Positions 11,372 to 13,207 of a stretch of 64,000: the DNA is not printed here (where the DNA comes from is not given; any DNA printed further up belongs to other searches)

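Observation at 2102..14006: Sensor-type cytoplasmic [NiFe] hydrogenase wired to three kinases, a receiver and an HD-GYP enzyme instead of HoxJ/HoxA, directly upstream of the membrane-bound hydrogenase operon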

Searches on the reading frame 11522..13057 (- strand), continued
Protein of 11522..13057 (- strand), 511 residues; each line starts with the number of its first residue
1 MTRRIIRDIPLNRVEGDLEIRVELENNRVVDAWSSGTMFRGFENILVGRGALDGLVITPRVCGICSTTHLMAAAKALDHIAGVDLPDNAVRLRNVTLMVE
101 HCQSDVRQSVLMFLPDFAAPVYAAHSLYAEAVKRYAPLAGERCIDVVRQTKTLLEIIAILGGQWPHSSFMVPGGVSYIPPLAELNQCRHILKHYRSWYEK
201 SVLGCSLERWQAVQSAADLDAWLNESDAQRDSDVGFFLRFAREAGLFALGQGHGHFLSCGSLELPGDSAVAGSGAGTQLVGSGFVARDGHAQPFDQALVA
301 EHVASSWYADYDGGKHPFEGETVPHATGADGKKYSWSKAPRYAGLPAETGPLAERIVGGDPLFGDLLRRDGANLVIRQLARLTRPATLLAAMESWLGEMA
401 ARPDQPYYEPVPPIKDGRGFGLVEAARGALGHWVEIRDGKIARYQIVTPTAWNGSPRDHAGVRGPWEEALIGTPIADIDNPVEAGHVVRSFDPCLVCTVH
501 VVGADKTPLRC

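Call 35: get_annotated_region(hit=H25, flank=3000)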
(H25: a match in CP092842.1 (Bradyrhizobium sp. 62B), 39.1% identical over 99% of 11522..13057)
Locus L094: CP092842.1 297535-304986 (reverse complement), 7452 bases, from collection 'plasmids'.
description: Bradyrhizobium sp. 62B plasmid p1, complete sequence
organism: Bradyrhizobium sp. 62B (NCBI taxid 2898442)
taxonomy: Bacteria; Pseudomonadota; Alphaproteobacteria; Hyphomicrobiales; Nitrobacteraceae; Bradyrhizobium; Bradyrhizobium sp. 62B
host: -; source: Arachis hypogaea L.,cell culture,radical nodules from peanut plants; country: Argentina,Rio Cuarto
typing (MOB-suite, as given by PLSDB): mobilizable; relaxase MOBP
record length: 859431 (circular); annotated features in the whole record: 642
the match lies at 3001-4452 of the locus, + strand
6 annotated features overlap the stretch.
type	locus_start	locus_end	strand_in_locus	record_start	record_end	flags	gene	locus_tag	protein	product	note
CDS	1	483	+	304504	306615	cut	-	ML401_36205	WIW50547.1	methyl-accepting chemotaxis protein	-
CDS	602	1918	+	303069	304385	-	-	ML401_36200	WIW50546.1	DUF3422 domain-containing protein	-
CDS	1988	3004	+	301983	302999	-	-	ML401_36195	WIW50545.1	HupU protein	-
CDS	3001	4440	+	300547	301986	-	-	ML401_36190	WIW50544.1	nickel-dependent hydrogenase large subunit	-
CDS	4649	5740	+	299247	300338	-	-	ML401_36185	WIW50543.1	hydrogenase small subunit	-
CDS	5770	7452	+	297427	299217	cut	-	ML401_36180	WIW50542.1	nickel-dependent hydrogenase large subunit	-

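Call 36: get_annotated_region(hit=H3, flank=3000)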
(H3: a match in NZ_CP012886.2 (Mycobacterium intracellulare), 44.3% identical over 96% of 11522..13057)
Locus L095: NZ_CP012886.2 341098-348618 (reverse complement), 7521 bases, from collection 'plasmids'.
description: Mycobacterium intracellulare subsp. chimaera strain AH16 plasmid unnamed1, complete sequence
organism: Mycobacterium intracellulare (NCBI taxid 222805)
taxonomy: Bacteria; Actinomycetota; Actinomycetes; Mycobacteriales; Mycobacteriaceae; Mycobacterium; Mycobacterium intracellulare
host: -; source: sputum; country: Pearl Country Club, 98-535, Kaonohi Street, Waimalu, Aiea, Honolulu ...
typing (MOB-suite, as given by PLSDB): mobilizable; relaxase MOBP
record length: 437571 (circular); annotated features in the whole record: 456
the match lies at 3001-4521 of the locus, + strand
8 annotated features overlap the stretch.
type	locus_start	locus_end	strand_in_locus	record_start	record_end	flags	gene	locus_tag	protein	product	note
CDS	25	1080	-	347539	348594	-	-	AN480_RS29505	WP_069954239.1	AraC family transcriptional regulator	-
CDS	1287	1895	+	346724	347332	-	-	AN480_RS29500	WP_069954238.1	DUF1641 domain-containing protein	-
CDS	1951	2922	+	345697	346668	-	-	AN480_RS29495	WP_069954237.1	hydrogenase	-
CDS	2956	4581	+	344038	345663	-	-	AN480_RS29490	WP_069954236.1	nickel-dependent hydrogenase large subunit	-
CDS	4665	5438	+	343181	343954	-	-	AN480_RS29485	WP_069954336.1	hydrogenase maturation protease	-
CDS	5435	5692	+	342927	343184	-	-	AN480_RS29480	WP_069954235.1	hypothetical protein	-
CDS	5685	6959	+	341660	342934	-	-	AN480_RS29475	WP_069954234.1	hypothetical protein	-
CDS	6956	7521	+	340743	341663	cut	-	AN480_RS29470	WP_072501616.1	NifU family protein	GO:0016226 - iron-sulfur cluster assembly [Evidence IEA]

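Call 37: get_annotated_region(hit=H2, flank=3000)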
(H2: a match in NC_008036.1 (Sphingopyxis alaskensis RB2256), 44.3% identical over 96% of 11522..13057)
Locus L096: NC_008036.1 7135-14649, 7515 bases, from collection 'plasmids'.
description: Sphingopyxis alaskensis RB2256 F plasmid, complete sequence
organism: Sphingopyxis alaskensis RB2256 (NCBI taxid 317655)
taxonomy: Bacteria; Pseudomonadota; Alphaproteobacteria; Sphingomonadales; Sphingomonadaceae; Sphingopyxis; Sphingopyxis alaskensis; Sphingopyxis alaskensis RB2256
host: -; source: -; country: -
typing (MOB-suite, as given by PLSDB): mobilizable; relaxase MOBQ
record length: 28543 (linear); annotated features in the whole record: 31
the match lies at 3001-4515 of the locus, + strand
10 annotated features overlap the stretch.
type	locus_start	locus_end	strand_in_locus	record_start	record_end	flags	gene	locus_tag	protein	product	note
CDS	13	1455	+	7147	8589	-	-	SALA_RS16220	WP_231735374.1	sigma-54 dependent transcriptional regulator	GO:0006355 - regulation of DNA-templated transcription [Evidence IEA]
CDS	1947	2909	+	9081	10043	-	-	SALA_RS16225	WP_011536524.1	hydrogenase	-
CDS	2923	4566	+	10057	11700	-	-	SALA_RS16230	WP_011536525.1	nickel-dependent hydrogenase large subunit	-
CDS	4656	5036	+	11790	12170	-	-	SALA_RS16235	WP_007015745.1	hypothetical protein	-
CDS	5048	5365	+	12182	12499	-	-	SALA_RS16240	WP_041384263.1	hypothetical protein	-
CDS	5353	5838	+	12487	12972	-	-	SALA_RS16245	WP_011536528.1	hydrogenase maturation protease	-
CDS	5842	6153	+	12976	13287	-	-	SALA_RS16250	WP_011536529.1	hypothetical protein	-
CDS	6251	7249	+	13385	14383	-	-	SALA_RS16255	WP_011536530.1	hypothetical protein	-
CDS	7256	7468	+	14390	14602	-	-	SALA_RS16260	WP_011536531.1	hypothetical protein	-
CDS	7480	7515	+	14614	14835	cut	-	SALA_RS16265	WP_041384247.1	hypothetical protein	-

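Call 50: list_cluster_members(proteins=[P0024, P0026, P0023, P0044, P0048, P0050, P0053, P0029, P0015, P0001])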
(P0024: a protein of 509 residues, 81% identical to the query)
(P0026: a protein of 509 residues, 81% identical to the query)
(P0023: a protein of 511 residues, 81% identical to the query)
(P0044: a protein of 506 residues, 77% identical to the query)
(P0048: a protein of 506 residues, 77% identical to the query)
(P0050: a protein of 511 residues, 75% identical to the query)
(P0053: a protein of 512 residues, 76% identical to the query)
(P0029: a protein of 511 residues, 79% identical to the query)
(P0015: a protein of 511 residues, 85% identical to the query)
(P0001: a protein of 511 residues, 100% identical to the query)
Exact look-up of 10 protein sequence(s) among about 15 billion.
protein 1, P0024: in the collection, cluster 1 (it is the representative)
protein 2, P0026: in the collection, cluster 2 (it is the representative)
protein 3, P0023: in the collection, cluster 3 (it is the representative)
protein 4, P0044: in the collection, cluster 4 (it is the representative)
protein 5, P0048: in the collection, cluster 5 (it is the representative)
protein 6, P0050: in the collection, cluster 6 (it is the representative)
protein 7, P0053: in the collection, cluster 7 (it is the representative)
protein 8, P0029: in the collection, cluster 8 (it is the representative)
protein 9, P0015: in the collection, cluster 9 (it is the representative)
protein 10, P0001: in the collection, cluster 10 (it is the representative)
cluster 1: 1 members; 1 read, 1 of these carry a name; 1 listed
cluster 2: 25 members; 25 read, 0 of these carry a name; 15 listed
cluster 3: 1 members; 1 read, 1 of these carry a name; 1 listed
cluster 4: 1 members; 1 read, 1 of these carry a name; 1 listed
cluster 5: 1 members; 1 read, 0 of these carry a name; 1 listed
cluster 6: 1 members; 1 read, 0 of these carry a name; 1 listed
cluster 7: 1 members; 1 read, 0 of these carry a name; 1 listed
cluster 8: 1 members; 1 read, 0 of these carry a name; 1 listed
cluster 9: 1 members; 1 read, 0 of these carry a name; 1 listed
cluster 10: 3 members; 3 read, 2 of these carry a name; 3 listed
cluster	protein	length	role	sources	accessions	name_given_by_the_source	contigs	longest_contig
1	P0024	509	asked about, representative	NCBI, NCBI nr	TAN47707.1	MAG: Ni,Fe-hydrogenase I large subunit [Methylococcaceae bacterium]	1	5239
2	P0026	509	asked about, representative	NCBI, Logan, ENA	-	-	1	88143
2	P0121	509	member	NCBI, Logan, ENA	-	-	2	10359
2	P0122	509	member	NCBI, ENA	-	-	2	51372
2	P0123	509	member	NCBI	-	-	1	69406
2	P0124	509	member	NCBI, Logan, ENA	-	-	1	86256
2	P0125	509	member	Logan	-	-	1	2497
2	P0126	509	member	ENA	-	-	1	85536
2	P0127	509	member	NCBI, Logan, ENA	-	-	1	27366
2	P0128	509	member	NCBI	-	-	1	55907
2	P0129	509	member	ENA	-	-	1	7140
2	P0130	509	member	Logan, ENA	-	-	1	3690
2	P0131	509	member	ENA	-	-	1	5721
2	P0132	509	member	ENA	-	-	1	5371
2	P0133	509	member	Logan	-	-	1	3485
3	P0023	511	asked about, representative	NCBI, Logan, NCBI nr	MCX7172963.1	MAG: nickel-dependent hydrogenase large subunit [Proteobacteria bacterium] | nickel-dependent hydrogenase large subunit [Pseudomonadota bacterium]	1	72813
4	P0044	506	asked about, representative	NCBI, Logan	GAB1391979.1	nickel-dependent hydrogenase large subunit [Rhodocyclaceae bacterium]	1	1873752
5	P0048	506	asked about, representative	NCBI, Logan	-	-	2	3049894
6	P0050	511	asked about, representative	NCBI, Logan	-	-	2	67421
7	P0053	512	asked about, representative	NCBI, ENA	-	-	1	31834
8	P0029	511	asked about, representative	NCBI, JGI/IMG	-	-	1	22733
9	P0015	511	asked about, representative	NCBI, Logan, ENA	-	-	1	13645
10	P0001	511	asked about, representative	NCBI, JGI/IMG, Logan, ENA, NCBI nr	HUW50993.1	MAG TPA: nickel-dependent hydrogenase large subunit [Sulfuricella sp.] | nickel-dependent hydrogenase large subunit [Sulfuricella sp.]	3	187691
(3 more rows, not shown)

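Call 74: search_protein_families(library=ncbifam, proteins=[window:11522-13057:-], max_evalue=0.001)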
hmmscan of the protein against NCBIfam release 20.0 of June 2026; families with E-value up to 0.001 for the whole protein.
window:11522-13057:- (511 aa): 10 families
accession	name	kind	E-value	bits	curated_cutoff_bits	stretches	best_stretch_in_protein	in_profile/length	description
NF033181.1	NiFeSe_hydrog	equivalog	9.2e-108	361.3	600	3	245-506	247-501/507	nickel-dependent hydrogenase large subunit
NF045518.1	H2_NiFeSe_large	exception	2e-88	297.3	780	2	246-504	220-484/485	NiFeSe hydrogenase large subunit HysA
NF007778.0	PRK10467.1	equivalog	1.1e-64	218.8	969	3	411-506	463-558/567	hydrogenase 2 large subunit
NF007550.0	PRK10170.1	equivalog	1.3e-51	175.7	1101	2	406-507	488-589/597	Ni/Fe-hydrogenase large subunit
TIGR03295.1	frhA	equivalog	1.6e-32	112.9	392.5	2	9-134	8-132/412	coenzyme F420 hydrogenase subunit alpha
NF040828.1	sulfhyd_ShyA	equivalog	4.2e-21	75.3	700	2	414-502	327-413/415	NAD(P)-dependent hydrogenase/sulfhydrogenase 2 subunit alpha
NF040832.1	sulfhyd_HydA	equivalog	9.7e-21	74.3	880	2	414-502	340-424/426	NADPH-dependent hydrogenase/sulfhydrogenase 1 subunit alpha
NF041785.2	VhuA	equivalog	7.6e-20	70.8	800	1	9-177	7-174/418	F420-non-reducing hydrogenase Vhu subunit A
NF040602.1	F420_dehyd_FpoD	exception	6.1e-05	22.2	600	1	16-105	21-111/372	F420H2 dehydrogenase subunit FpoD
NF004739.1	PRK06075.1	equivalog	0.00015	20.7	360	0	15-97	13-96/384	NADH-quinone oxidoreductase subunit D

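Call 84: search_protein_families(library=pfam, proteins=[L039:11986-14928:+, L040:11945-14911:+, L038:11911-14058:+, L036:12000-13994:+, L092:11028-13730:+, L034:11076-11795:+, L010:8505-9824:+, L007:10084-11838:+, L003:14319-15239:+], max_evalue=0.001)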
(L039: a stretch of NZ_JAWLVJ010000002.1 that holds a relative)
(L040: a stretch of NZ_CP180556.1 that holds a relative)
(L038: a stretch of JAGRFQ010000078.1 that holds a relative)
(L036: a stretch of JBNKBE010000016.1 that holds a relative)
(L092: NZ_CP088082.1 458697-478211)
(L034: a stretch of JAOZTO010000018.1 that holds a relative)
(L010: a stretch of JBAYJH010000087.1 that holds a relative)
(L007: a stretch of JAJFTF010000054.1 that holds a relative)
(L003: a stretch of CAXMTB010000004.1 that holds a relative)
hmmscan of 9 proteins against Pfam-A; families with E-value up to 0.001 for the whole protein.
L039:11986-14928:+ (980 aa): 12 families
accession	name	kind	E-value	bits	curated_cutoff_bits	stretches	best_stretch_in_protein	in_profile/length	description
PF02518.31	HATPase_c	-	2.7e-25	89.4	26.4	1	715-825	1-109/111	Histidine kinase-, DNA gyrase B-, and HSP90-like ATPase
PF00072.30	Response_reg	-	1.5e-23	83.5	30.2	1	864-975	2-110/111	Response regulator receiver domain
PF13426.13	PAS_9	-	1.7e-22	80.1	27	2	461-562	3-103/103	PAS domain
PF00512.31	HisKA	-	9.5e-21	74.1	26.9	1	601-669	1-66/66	His Kinase A (phospho-acceptor) domain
PF00989.32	PAS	-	5.7e-20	71.8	22.6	1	453-560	5-113/113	PAS fold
PF08448.16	PAS_4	-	5.1e-17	62.5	23.1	1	455-565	1-110/110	PAS fold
PF12860.13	PAS_7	-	5e-15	56.1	27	1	339-445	4-114/115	PAS fold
PF08447.18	PAS_3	-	3.7e-10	40.4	25.6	1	472-554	2-86/89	PAS fold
PF13188.13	PAS_8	-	1.5e-08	34.7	21.8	0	184-239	3-55/65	PAS domain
PF24820.1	Diguanyl_cycl_sensor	-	5.1e-08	33.3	28.1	1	190-249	4-59/109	Diguanylate cyclase-like sensor domain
PF00355.32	Rieske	-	4.7e-07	30.1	20.3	1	48-93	28-74/88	Rieske [2Fe-2S] domain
PF13581.12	HATPase_c_2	-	7.5e-06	26.4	27.4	1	718-806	30-113/127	Histidine kinase-like ATPase domain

L040:11945-14911:+ (988 aa): 11 families
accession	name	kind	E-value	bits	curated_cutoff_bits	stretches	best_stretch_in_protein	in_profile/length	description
PF00563.25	EAL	-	1.2e-70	237.9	31.3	1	741-974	4-236/236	EAL domain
PF00990.26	GGDEF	-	7e-44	149.9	23.8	1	562-713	1-155/161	Diguanylate cyclase, GGDEF domain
PF13426.13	PAS_9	-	8.4e-26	90.7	27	2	450-549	4-102/103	PAS domain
PF00989.32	PAS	-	4.8e-23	81.8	22.6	2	439-542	3-107/113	PAS fold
PF08448.16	PAS_4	-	4.5e-15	56.3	23.1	2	444-553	2-110/110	PAS fold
PF08447.18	PAS_3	-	3.6e-11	43.6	25.6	1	459-542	1-86/89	PAS fold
PF12860.13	PAS_7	-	5.4e-11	43.1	27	1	328-434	1-115/115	PAS fold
PF13188.13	PAS_8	-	7.4e-08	32.5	21.8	0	179-224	5-51/65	PAS domain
PF00355.32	Rieske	-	9.5e-07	29.1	20.3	1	40-85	25-70/88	Rieske [2Fe-2S] domain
PF24820.1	Diguanyl_cycl_sensor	-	0.00014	22.2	28.1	0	182-227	3-48/109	Diguanylate cyclase-like sensor domain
PF18095.7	PAS_12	-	0.00024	21.1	22.6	0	443-528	53-135/153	UPF0242 C-terminal PAS-like domain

L038:11911-14058:+ (715 aa): 7 families
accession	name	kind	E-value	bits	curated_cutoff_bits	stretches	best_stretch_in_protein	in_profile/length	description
PF02518.31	HATPase_c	-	7.1e-28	97.7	26.4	1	594-707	2-109/111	Histidine kinase-, DNA gyrase B-, and HSP90-like ATPase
PF00512.31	HisKA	-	1.7e-19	70.1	26.9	1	478-547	1-66/66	His Kinase A (phospho-acceptor) domain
PF08448.16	PAS_4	-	9.3e-14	52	23.1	2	198-317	3-109/110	PAS fold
PF13426.13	PAS_9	-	1.4e-08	35.4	27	0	367-438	33-102/103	PAS domain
PF00989.32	PAS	-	1.8e-08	34.8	22.6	1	191-234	2-45/113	PAS fold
PF13188.13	PAS_8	-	4.2e-06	26.9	21.8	1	191-238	2-46/65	PAS domain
PF13589.12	HATPase_c_3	-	0.00093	19.7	25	0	598-675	3-77/137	Histidine kinase-, DNA gyrase B-, and HSP90-like ATPase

L036:12000-13994:+ (664 aa): 6 families
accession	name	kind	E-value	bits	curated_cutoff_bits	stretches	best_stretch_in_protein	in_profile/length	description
PF02518.31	HATPase_c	-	2.7e-15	57.2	26.4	1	529-658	5-107/111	Histidine kinase-, DNA gyrase B-, and HSP90-like ATPase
PF01627.28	Hpt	-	4.1e-07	30.6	24.6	1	357-426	5-72/84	Hpt domain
PF08448.16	PAS_4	-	9.7e-06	26.2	23.1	1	85-201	2-109/110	PAS fold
PF13426.13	PAS_9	-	2.4e-05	25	27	1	89-196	2-100/103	PAS domain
PF00989.32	PAS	-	8.3e-05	23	22.6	1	80-127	3-50/113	PAS fold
PF13188.13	PAS_8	-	0.00025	21.3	21.8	0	80-128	3-51/65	PAS domain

L092:11028-13730:+ (900 aa): 7 families
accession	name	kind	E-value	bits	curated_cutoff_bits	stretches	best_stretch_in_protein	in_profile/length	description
PF00563.25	EAL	-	4.3e-68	229.7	31.3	1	635-869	3-236/236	EAL domain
PF00990.26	GGDEF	-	2.5e-51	174.1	23.8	1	457-612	1-159/161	Diguanylate cyclase, GGDEF domain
PF08447.18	PAS_3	-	1.6e-24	86.4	25.6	2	357-439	4-88/89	PAS fold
PF00989.32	PAS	-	1.2e-21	77.3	22.6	1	338-443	7-113/113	PAS fold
PF13426.13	PAS_9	-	8.4e-19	68.2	27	1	343-445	2-103/103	PAS domain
PF08448.16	PAS_4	-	1.6e-18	67.4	23.1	1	338-447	1-109/110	PAS fold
PF13188.13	PAS_8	-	3.5e-09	36.7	21.8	1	336-374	5-40/65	PAS domain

L034:11076-11795:+ (239 aa): 1 family
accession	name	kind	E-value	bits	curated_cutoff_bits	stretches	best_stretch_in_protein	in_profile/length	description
PF00990.26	GGDEF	-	1.2e-53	181.6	23.8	1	70-230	2-161/161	Diguanylate cyclase, GGDEF domain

L010:8505-9824:+ (439 aa): 3 families
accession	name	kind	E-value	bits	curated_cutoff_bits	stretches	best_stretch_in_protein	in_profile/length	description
PF00072.30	Response_reg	-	5.2e-30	104.3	30.2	1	61-172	1-110/111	Response regulator receiver domain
PF13487.12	HD_5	-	1.2e-29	103.7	27.2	1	260-393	41-169/170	HD domain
PF01966.28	HD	-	2.8e-14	53.8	22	1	226-362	2-115/116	HD domain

L007:10084-11838:+ (584 aa): 3 families
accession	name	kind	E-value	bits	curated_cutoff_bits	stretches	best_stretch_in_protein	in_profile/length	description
PF02518.31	HATPase_c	-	1e-28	100.4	26.4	1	227-339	1-109/111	Histidine kinase-, DNA gyrase B-, and HSP90-like ATPase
PF00512.31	HisKA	-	1.6e-21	76.5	26.9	1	100-180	2-66/66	His Kinase A (phospho-acceptor) domain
PF00072.30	Response_reg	-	2.1e-19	70.2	30.2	1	380-478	1-103/111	Response regulator receiver domain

L003:14319-15239:+ (306 aa): 2 families
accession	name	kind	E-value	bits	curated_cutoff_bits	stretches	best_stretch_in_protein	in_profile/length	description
PF00990.26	GGDEF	-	1.4e-44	152.1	23.8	1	146-299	3-160/161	Diguanylate cyclase, GGDEF domain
PF00072.30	Response_reg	-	2.4e-29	102.2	30.2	1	6-120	1-110/111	Response regulator receiver domain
